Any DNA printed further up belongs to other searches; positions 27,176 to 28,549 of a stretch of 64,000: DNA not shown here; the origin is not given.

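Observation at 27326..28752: HigB-like toxin with a HigA-HTH/ImmA-IrrE metallopeptidase fusion as partner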

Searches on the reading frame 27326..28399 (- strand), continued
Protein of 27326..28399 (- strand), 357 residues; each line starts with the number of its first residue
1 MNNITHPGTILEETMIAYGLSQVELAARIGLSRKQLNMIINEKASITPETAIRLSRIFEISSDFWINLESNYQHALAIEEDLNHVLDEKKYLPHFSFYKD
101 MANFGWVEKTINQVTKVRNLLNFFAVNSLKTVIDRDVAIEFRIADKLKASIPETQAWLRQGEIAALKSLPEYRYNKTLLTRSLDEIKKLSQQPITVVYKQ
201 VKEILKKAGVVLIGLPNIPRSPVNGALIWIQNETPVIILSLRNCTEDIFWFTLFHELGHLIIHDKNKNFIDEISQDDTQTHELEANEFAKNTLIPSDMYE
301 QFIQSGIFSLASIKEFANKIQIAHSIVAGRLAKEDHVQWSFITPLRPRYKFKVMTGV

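Call 17: find_encoding_contigs(protein=P0003, flank=4000, max_places=2)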
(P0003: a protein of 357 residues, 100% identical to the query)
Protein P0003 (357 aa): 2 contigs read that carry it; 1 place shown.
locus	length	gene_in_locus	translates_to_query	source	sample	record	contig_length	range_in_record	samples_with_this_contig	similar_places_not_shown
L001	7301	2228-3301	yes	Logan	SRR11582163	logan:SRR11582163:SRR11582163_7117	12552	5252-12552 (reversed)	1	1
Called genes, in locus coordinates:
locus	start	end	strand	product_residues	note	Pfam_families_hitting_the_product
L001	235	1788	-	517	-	PF13428:TPR_14 (faint), PF12895:ANAPC3 (faint), PF00515:TPR_1 (faint), PF07719:TPR_2 (faint), PF13181:TPR_8 (faint), PF23914:TPR_CcmH_CycH (weak), PF17004:SRP_TPR_like (weak), PF14559:TPR_19, +7 more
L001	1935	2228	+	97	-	-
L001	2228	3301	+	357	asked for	PF01381:HTH_3, PF12844:HTH_19 (weak), PF06114:Peptidase_M78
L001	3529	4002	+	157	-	-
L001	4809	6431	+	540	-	-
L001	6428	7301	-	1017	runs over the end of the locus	PF01370:Epimerase (weak), PF13196:DUF4012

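Call 18: find_encoding_contigs(protein=P0012, flank=3000, max_places=2)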
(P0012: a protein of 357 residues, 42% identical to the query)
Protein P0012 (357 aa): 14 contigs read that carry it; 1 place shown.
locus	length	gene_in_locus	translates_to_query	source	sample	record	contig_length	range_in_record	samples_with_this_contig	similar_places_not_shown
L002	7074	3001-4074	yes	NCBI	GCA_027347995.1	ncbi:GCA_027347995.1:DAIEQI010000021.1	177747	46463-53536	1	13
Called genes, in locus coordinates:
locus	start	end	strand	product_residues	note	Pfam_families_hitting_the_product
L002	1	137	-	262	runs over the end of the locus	PF00857:Isochorismatase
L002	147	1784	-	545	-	PF02543:Carbam_trans_N, PF16861:Carbam_trans_C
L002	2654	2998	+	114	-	-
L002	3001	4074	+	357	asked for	PF01381:HTH_3, PF06114:Peptidase_M78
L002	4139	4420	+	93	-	PF14452:Multi_ubiq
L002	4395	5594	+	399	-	PF20590:DUF6791, PF00899:ThiF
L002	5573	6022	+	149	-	PF20137:BubE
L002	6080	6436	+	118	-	-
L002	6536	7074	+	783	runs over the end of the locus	-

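Call 19: find_encoding_contigs(protein=P0037, flank=3000, max_places=2)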
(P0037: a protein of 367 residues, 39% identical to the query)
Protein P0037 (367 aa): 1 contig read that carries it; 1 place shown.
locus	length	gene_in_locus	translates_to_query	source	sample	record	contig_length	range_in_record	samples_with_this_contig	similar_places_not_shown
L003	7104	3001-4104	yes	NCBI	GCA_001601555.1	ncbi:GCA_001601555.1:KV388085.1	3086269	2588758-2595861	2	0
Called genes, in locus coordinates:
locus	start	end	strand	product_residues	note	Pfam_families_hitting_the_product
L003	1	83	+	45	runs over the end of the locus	-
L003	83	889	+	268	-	PF20747:Caudo_bapla_N (weak)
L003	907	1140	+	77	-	-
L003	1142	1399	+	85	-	PF06946:Phage_holin_5_1 (weak)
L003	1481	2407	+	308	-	PF01510:Amidase_2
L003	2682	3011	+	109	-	PF05015:HigB-like_toxin (weak)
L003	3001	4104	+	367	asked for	PF01381:HTH_3, PF12844:HTH_19 (weak), PF13443:HTH_26 (faint), PF13560:HTH_31, PF06114:Peptidase_M78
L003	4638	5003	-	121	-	-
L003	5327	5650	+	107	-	-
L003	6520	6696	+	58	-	-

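Call 20: find_encoding_contigs(protein=P0077, flank=3000, max_places=2)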
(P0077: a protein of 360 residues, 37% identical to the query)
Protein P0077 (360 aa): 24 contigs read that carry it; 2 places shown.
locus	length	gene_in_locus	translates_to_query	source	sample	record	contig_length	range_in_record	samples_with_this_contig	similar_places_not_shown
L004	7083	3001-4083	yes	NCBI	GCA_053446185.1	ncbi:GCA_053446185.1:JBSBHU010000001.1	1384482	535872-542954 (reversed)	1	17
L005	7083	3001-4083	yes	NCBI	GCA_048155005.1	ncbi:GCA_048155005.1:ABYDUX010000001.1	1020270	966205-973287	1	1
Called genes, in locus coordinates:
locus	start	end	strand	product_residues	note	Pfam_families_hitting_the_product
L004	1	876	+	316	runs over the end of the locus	PF23023:Anti-Pycsar_Apyc1, PF00753:Lactamase_B, PF12706:Lactamase_B_2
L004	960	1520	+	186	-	PF13238:AAA_18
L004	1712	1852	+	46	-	-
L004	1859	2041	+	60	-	PF01183:Glyco_hydro_25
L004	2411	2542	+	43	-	-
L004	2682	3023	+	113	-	-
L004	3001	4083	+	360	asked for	PF01381:HTH_3, PF06114:Peptidase_M78 (weak)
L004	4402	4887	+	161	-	PF04073:tRNA_edit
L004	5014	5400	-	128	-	-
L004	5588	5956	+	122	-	PF09932:DUF2164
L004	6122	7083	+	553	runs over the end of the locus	PF07653:SH3_2 (faint), PF06347:SH3_4 (weak), PF08239:SH3_3, PF18348:SH3_16 (faint), PF08239:SH3_3, PF00877:NLPC_P60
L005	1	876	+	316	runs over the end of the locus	PF23023:Anti-Pycsar_Apyc1, PF00753:Lactamase_B, PF12706:Lactamase_B_2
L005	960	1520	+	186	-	PF13238:AAA_18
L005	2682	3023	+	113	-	-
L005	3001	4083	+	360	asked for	PF01381:HTH_3, PF06114:Peptidase_M78 (weak)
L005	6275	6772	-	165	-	PF06114:Peptidase_M78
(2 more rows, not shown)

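Call 22: find_related_loci(query=window:27326-28399:-, collection=genome_contigs, flank=4000)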
Query window:27326-28399:- (357 aa) in genome_contigs; peptide patterns used: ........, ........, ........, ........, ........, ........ (x = any residue, [..] = any of these).
46 stretches matched a pattern, but none encodes a relative of the query by tblastn (E <= 1e-3).

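Call 24: find_related_loci(query=A1, collection=genome_contigs, flank=4000)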
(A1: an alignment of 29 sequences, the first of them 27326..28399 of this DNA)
Query A1 (357 aa) in genome_contigs; peptide patterns used: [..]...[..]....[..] (x = any residue, [..] = any of these).
600 stretches matched a pattern (row limit reached: there are more); 586 encode a relative of the query (tblastn E <= 1e-3); the best 80 are kept; 80 distinct loci.
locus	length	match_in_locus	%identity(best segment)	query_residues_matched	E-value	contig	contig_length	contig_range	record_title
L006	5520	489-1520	42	6-351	2e-74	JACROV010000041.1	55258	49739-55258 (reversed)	MAG: Candidatus Omnitrophota bacterium isolate NC_groundwater_1970_Pr3_S-0.2um_51_5 scaffold_330933, whole genome shotgu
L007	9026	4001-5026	38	2-345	1e-72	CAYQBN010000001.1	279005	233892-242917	MAG TPA_asm: uncultured Spirochaetales bacterium isolate binchicken_co135_5 genome assembly, contig: NODE_61_length_2790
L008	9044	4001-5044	37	5-349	4e-68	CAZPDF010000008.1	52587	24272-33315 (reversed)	MAG TPA_asm: uncultured Candidatus Saccharibacteria bacterium isolate SRP178908_co1_311 genome assembly, contig: NODE_31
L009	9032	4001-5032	35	7-351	7e-66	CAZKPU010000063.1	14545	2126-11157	MAG TPA_asm: uncultured Thermotogae bacterium isolate binchicken_co42_504 genome assembly, contig: NODE_6080_length_1454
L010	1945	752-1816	35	2-352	2e-68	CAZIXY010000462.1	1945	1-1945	MAG TPA_asm: uncultured Desulfobacteraceae bacterium isolate binchicken_co256_358 genome assembly, contig: NODE_231203_l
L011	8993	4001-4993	36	7-337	6e-65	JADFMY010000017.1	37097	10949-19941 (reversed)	MAG: Proteobacteria bacterium isolate B5T3L11 B5T3L11_NODE720, whole genome shotgun sequence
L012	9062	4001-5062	36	2-353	2e-64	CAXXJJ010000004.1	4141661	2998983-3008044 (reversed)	MAG: Desulfatiglandales bacterium isolate ad7cffaf-6c2b-4e6c-8426-e31439b40ff1 genome assembly, contig: contig_4, whole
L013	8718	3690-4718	36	6-349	4e-64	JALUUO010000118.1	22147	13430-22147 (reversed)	MAG: Nitrospirae bacterium isolate 128-326_metabat1_scaf2bin.025 128-326_scaffold_900_c1, whole genome shotgun sequence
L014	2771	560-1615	34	2-351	1e-64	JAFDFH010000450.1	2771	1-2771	MAG: Deltaproteobacteria bacterium isolate Meg22_02_Bin_128 Meg22_02_Bin_128_scaffold_145220, whole genome shotgun seque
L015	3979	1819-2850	35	2-346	2e-63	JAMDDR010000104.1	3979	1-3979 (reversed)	MAG: Chloroflexota bacterium isolate FK_Sedi_B_Bin.13 NODE_99545_length_3979_cov_2.11994, whole genome shotgun sequence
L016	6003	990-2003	37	7-348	2e-63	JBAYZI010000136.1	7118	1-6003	MAG: Candidatus Cloacimonadales bacterium isolate SO_2017_CLC_51 scaffold_19508_c1_PH3_2017, whole genome shotgun sequen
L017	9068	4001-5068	36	1-349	2e-63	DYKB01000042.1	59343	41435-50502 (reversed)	MAG TPA_asm: Caldithrix sp. isolate SulCav_AS07-7_41_26 SulCav_AS07_7_406_length_59343_cov_15_877378, whole genome shotg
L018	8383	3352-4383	35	7-351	3e-63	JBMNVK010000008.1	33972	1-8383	MAG: Aminivibrio sp. isolate SBF912SR4HQ0023 scaffold_2340_c1, whole genome shotgun sequence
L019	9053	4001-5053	35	4-351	4e-63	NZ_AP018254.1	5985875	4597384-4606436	Calothrix sp. NIES-3974 chromosome, complete genome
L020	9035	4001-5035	34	6-351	2e-62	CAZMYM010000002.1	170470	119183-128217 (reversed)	MAG TPA_asm: uncultured Thermotogae bacterium isolate binchicken_co243_286 genome assembly, contig: NODE_27_length_17047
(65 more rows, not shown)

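Call 35: search_solved_structures(query=A1, max_evalue=0.001)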
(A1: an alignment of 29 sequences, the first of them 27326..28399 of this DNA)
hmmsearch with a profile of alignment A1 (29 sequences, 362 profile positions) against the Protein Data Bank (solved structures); distinct sequences matched with E-value up to 0.001: 12.
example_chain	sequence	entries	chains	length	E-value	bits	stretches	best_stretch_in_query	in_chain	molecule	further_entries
3trb_A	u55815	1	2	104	4.2e-19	72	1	12-100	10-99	Virulence-associated protein I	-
3cec_A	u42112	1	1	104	9.6e-16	61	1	13-96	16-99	Putative antidote protein of plasmid maintenance system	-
7csv_A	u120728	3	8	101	1.7e-15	60.1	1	13-100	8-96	HTH cro/C1-type domain-containing protein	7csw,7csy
6jpi_A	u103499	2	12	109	2.1e-15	59.9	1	13-100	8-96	HTH cro/C1-type domain-containing protein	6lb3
2icp_A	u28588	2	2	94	6.3e-14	55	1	15-87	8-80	antitoxin higa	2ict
4mcx_A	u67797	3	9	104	4.3e-12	48.9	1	12-86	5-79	Antidote protein | Antitoxin HigA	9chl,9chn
6chv_A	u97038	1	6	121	4.3e-12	48.9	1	11-86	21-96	Antitoxin HigA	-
6cf1_A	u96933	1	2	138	6.2e-12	48.4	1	12-86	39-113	Antitoxin HigA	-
4mct_A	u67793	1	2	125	6.3e-12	48.4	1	12-86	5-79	Antidote protein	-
6f8h_A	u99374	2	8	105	6.4e-12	48.4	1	12-98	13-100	XRE family transcriptional regulator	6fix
6f8s_A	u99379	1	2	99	7.1e-12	48.2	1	13-98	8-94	XRE family transcriptional regulator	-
2eby_A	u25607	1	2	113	9.5e-10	41.2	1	13-95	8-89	Putative HTH-type transcriptional regulator ybaQ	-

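Call 43: search_dna_similar(query=window:27326-28399:-, collection=phages, mode=protein, max_rows=15)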
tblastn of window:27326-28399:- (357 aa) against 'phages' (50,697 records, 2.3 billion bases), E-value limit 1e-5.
Records with a match: 14; places in all: 15; records where one place covers at least 80% of the query: 4.
Best place of each record, by identity: <60% 14.
By first word of the organism name: phage 2; Bacteriophage 2; Erwinia 2; Rhodococcus 2; Azospirillum 2; Escherichia 2; Achromobacter 1; Cylindrospermopsis 1.
By host as written in the record: - 5; Erwinia billingiae 2; Rhodococcus equi 2; Azospirillum brasilense Cd 2; Escherichia coli STEC O179 2; Achromobacter sp. 1.
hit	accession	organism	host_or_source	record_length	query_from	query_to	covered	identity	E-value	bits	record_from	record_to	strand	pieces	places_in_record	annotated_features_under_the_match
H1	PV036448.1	phage NatCom_34192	human feces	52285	5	350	97%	32.3%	4e-42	162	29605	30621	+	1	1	transcriptional regulator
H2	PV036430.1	phage NatCom_20922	human feces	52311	5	350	97%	32.0%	4e-41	159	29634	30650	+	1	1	transcriptional regulator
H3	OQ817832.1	Achromobacter phage CF418P1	Achromobacter sp.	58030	7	333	92%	30.4%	5e-34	139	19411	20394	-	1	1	antitoxin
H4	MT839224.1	Bacteriophage sp.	human fecal samples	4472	5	297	82%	25.2%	3e-13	77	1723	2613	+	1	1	record has no annotation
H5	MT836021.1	Bacteriophage sp.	human fecal samples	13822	6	76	20%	45.8%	3e-10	67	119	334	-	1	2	record has no annotation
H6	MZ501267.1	Erwinia phage AH04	Erwinia billingiae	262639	7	95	25%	35.2%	1e-6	57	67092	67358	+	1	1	81: DNA binding protein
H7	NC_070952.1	Erwinia phage AH04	Erwinia billingiae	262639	7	95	25%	35.2%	1e-6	57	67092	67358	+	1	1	81: plasmid antitoxin with HTH domain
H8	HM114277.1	Rhodococcus phage E3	Rhodococcus equi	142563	4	72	19%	40.6%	2e-10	68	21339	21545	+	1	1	gp50: putative DNA-binding helix-turn-helix protein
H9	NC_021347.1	Rhodococcus phage E3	Rhodococcus equi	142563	4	72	19%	40.6%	2e-10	68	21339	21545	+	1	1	gp50: plasmid antitoxin with HTH domain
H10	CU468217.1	Azospirillum phage Cd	Azospirillum brasilense Cd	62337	5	76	20%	38.4%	5e-6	54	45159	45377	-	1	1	57: Helix-turn-helix motif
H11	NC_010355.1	Azospirillum phage Cd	Azospirillum brasilense Cd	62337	5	76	20%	38.4%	5e-6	54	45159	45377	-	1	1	57: plasmid antitoxin with HTH domain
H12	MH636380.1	Cylindrospermopsis raciborskii virus RM-2018a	Reeuwijkse Plassen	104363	1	76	21%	32.9%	4e-6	55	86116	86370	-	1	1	Lambda-like Cro/C1-type repressor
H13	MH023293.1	Escherichia phage vB_EcoS Sa179lw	Escherichia coli STEC O179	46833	3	73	20%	34.7%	7e-6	54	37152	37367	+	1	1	C1: transcriptional activator protein C1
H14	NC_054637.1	Escherichia phage vB_EcoS Sa179lw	Escherichia coli STEC O179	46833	3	73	20%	34.7%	7e-6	54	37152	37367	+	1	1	C1: plasmid antitoxin with HTH domain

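Call 44: search_dna_similar(query=window:27326-28399:-, collection=plasmids, mode=protein, max_rows=20)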
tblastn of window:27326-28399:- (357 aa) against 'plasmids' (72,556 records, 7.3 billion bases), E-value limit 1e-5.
Records with a match: 209; places in all: 221; records where one place covers at least 80% of the query: 57.
Best place of each record, by identity: <60% 209.
By first word of the organism name: Rhizobium 35; Escherichia 16; Leptospira 10; Rhodococcus 9; Paracoccus 7; Agrobacterium 6; Brucella 5; Acinetobacter 4; Mesorhizobium 3; Sinorhizobium 3; and 79 more.
By predicted mobility (MOB-suite, as given by PLSDB): non-mobilizable 140; conjugative 39; mobilizable 30.
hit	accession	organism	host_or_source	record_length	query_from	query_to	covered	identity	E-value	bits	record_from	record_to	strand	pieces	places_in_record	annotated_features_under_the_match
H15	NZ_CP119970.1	Gloeocapsopsis dulcis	Dried cell culture,Desert, underside of ...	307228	4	331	92%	36.2%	9e-52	191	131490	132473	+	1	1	HigA family addiction module antitoxin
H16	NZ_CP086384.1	Deinococcus radiophilus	Harpadon nehereus,cell culture,2 Mrad ...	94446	7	351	97%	30.8%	5e-47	177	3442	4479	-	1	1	HigA family addiction module antitoxin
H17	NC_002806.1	Microscilla sp. PRE1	-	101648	4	348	97%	30.6%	4e-49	184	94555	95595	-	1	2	ImmA/IrrE family metallo-endopeptidase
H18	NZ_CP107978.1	Streptomyces coelicoflavus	-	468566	2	340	95%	30.9%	4e-40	158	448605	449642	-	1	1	ImmA/IrrE family metallo-endopeptidase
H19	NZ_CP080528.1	Mesorhizobium sp. AR07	Oxytropis sp.,Cell culture,root nodule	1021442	4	334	93%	31.5%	1e-45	174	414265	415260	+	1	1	record has no annotation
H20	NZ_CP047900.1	Pseudarthrobacter psychrotolerans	Single cell,Antarctic soil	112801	7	343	94%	30.9%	8e-38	151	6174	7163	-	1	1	ImmA/IrrE family metallo-endopeptidase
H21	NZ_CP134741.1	Pantoea agglomerans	cell culture,Water from creek adjacent ...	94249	4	349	97%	29.8%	1e-40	159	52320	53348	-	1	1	ImmA/IrrE family metallo-endopeptidase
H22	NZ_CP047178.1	Rathayibacter sp. VKM Ac-2759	Tanacetum vulgare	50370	5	356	99%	28.5%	1e-33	139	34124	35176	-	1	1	ImmA/IrrE family metallo-endopeptidase | hypothetical protein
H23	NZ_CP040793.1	Clavibacter californiensis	Tomato,Cell culture,Seeds from tomato ...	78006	6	356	98%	28.5%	2e-34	141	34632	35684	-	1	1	HigA family addiction module antitoxin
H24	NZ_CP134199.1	Paraburkholderia sp. FT54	single cell,Rhizosphere soil of Tomato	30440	7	334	92%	29.9%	7e-27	119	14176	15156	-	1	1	HigA family addiction module antitoxin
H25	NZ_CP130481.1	Rhodococcus aetherivorans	Bacteria, whole organism,Rough variant ...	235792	2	341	95%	28.5%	2e-35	144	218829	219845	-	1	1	HigA family addiction module antitoxin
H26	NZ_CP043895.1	Leptospira interrogans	Homo sapiens,cell culture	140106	4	352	98%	26.7%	5e-27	119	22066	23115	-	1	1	ImmA/IrrE family metallo-endopeptidase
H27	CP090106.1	Sinorhizobium meliloti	Medicago,Cell culture,Plant nodule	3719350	5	351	97%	26.9%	2e-32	135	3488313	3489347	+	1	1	HigA family addiction module antitoxin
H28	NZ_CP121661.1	Sinorhizobium terangae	Desmanthus virgatus,cell culture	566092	10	334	91%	28.7%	4e-23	108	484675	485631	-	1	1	XRE family transcriptional regulator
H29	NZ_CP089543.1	Spirosoma oryzicola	Single cell,Surface layer of rice grains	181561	5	339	94%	27.6%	2e-30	129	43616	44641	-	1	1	HigA family addiction module antitoxin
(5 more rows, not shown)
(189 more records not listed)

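Call 45: get_annotated_region(hit=H21, flank=3000)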
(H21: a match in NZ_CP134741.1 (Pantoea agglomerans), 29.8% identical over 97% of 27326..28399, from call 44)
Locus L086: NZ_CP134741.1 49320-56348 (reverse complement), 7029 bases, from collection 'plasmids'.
description: Pantoea agglomerans strain FC61912-B plasmid pFC61912-B_D, complete sequence
organism: Pantoea agglomerans (NCBI taxid 549)
taxonomy: Bacteria; Pseudomonadota; Gammaproteobacteria; Enterobacterales; Erwiniaceae; Pantoea; Pantoea agglomerans
host: -; source: cell culture,Water from creek adjacent to crop field; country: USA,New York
typing (MOB-suite, as given by PLSDB): non-mobilizable
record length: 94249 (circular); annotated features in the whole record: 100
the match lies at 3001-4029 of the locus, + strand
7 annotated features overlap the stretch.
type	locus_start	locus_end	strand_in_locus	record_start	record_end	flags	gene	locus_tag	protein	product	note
CDS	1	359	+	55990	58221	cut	-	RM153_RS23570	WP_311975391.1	hypothetical protein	-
CDS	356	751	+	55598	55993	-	-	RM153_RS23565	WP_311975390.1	ddrA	-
CDS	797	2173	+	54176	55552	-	-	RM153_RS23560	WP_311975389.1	hypothetical protein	-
CDS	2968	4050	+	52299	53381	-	-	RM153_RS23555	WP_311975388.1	ImmA/IrrE family metallo-endopeptidase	-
CDS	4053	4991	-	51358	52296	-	-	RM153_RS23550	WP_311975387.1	hypothetical protein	-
CDS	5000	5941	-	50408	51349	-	-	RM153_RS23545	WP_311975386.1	thymidylate synthase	GO:0006231 - dTMP biosynthetic process [Evidence IEA]; GO:0032259 - methylation [Evidence IEA]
CDS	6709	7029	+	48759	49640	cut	-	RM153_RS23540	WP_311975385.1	restriction endonuclease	-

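Call 46: get_annotated_region(hit=H3, flank=3000)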
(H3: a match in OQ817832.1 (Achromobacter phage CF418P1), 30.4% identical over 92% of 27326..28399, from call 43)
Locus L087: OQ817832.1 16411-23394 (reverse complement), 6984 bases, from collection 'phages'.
description: Achromobacter phage CF418P1, complete genome.
organism: Achromobacter phage CF418P1 (NCBI taxid 3043583)
taxonomy: Viruses; Duplodnaviria; Heunggongvirae; Uroviricota; Caudoviricetes
host: Achromobacter sp.; source: -; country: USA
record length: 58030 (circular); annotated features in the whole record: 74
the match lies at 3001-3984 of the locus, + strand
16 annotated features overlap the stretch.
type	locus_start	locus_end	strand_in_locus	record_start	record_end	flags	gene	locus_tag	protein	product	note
CDS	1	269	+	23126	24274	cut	-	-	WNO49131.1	integrase family protein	rasttk_feature_creation_tool=/opt/patric-common/ runtime/bin/phanotate version 1.5.0; ...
CDS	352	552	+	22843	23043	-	-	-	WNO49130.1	hypothetical protein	rasttk_feature_creation_tool=/opt/patric-common/ runtime/bin/phanotate version 1.5.0; ...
CDS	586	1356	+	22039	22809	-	-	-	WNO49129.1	hypothetical protein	rasttk_feature_creation_tool=/opt/patric-common/ runtime/bin/phanotate version 1.5.0; ...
CDS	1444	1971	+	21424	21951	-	-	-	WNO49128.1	hypothetical protein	rasttk_feature_creation_tool=/opt/patric-common/ runtime/bin/phanotate version 1.5.0; ...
CDS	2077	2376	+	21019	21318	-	-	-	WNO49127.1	hypothetical protein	rasttk_feature_creation_tool=/opt/patric-common/ runtime/bin/phanotate version 1.5.0; ...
CDS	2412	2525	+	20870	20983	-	-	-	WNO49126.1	hypothetical protein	rasttk_feature_creation_tool=/opt/patric-common/ runtime/bin/phanotate version 1.5.0; ...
CDS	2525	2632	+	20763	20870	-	-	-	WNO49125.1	hypothetical protein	rasttk_feature_creation_tool=/opt/patric-common/ runtime/bin/phanotate version 1.5.0; ...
CDS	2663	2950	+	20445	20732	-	-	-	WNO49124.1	hypothetical protein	rasttk_feature_creation_tool=/opt/patric-common/ runtime/bin/phanotate version 1.5.0; ...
CDS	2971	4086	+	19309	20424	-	-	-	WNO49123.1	antitoxin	rasttk_feature_creation_tool=/opt/patric-common/ runtime/bin/phanotate version 1.5.0; ...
CDS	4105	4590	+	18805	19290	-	-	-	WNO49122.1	hypothetical protein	rasttk_feature_creation_tool=/opt/patric-common/ runtime/bin/phanotate version 1.5.0; ...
CDS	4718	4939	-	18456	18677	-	-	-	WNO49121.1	hypothetical protein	rasttk_feature_creation_tool=/opt/patric-common/ runtime/bin/phanotate version 1.5.0; ...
CDS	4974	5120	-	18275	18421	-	-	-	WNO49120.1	hypothetical protein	rasttk_feature_creation_tool=/opt/patric-common/ runtime/bin/phanotate version 1.5.0; ...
CDS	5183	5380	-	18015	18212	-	-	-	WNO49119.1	hypothetical protein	rasttk_feature_creation_tool=/opt/patric-common/ runtime/bin/phanotate version 1.5.0; ...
CDS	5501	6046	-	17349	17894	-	-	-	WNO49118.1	endopeptidase Rz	rasttk_feature_creation_tool=/opt/patric-common/ runtime/bin/phanotate version 1.5.0; ...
CDS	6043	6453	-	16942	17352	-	-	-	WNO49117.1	peptidoglycan hydrolase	rasttk_feature_creation_tool=/opt/patric-common/ runtime/bin/phanotate version 1.5.0; ...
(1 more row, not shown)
